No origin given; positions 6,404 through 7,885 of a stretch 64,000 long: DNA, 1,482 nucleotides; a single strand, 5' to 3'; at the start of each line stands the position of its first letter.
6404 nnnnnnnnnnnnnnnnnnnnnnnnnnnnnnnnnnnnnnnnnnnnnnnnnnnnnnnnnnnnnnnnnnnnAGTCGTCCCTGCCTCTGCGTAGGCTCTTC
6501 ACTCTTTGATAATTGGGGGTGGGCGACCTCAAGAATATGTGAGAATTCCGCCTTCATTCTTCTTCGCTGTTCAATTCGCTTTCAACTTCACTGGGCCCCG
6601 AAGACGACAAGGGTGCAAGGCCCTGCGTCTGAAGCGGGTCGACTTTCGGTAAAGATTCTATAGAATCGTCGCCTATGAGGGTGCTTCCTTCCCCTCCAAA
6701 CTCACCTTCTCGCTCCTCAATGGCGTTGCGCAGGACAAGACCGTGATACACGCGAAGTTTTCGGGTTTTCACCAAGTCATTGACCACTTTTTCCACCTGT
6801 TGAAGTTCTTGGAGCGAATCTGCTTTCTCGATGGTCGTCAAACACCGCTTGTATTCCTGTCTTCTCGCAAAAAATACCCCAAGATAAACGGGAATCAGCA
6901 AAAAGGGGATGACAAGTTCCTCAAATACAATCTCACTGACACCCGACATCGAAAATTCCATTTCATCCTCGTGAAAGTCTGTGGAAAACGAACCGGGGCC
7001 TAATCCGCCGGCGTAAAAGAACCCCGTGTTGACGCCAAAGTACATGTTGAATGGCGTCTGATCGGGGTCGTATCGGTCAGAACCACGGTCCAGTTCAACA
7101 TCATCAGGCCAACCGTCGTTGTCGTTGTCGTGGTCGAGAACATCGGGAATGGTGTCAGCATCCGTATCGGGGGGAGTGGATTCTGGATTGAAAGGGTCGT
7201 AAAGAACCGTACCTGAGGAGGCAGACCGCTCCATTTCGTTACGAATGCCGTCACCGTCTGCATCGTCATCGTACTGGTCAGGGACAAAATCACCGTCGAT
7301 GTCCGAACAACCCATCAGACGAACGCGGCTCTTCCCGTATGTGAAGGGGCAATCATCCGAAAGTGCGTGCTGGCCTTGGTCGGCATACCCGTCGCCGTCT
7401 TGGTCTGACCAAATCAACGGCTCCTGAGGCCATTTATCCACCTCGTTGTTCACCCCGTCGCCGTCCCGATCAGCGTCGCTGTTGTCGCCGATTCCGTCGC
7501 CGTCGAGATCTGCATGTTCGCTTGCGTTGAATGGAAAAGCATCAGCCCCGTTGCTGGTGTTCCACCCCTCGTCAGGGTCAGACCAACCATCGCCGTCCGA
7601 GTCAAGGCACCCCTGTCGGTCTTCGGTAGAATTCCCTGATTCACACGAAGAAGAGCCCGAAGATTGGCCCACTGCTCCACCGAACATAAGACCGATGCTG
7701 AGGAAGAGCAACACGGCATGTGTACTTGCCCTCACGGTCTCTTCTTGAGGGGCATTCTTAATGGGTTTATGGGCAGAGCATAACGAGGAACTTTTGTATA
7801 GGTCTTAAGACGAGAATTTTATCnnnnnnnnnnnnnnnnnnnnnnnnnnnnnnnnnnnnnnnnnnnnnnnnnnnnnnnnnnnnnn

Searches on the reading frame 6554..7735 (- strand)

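Call 86: search_protein_families(library=pfam, proteins=[window:6554-7735:-], max_evalue=0.001)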
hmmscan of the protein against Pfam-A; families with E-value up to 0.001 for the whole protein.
window:6554-7735:- (393 aa): 1 family
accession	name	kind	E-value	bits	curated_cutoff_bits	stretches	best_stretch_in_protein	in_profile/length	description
PF02412.23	TSP_3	-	6.4e-05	23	25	1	76-104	2-30/36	Thrombospondin type 3 repeat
